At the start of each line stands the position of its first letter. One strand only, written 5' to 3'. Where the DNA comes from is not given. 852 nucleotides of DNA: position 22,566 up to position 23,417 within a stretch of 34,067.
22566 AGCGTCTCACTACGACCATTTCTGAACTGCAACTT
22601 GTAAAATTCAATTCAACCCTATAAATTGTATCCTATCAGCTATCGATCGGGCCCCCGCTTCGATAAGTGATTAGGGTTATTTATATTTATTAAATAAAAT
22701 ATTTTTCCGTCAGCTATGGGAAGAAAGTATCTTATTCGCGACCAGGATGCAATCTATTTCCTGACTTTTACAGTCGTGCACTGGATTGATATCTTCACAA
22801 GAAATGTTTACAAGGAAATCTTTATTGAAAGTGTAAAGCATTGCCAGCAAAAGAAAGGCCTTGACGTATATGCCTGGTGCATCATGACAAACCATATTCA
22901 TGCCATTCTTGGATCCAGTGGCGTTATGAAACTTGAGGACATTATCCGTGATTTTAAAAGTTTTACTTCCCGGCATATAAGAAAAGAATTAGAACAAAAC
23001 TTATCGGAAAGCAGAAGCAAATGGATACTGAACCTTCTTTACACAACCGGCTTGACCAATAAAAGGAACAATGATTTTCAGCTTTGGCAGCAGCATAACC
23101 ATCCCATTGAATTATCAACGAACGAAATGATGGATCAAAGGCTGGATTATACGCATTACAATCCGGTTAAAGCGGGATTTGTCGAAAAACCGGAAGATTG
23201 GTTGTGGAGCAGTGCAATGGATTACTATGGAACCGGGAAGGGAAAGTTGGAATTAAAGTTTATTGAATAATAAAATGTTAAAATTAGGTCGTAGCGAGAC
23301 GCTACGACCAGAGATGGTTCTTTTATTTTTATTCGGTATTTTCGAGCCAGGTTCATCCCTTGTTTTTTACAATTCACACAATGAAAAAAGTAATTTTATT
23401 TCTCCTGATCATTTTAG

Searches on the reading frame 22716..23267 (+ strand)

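Call 13: search_protein_families(library=pfam, proteins=[window:22716-23267:+], max_evalue=0.00001)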
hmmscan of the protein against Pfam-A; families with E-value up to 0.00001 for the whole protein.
window:22716-23267:+ (184 aa): 1 family
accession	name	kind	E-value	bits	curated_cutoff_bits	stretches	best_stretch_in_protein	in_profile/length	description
PF01797.21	Y1_Tnp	-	3.9e-10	40.4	23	1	24-98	17-90/121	Transposase IS200 like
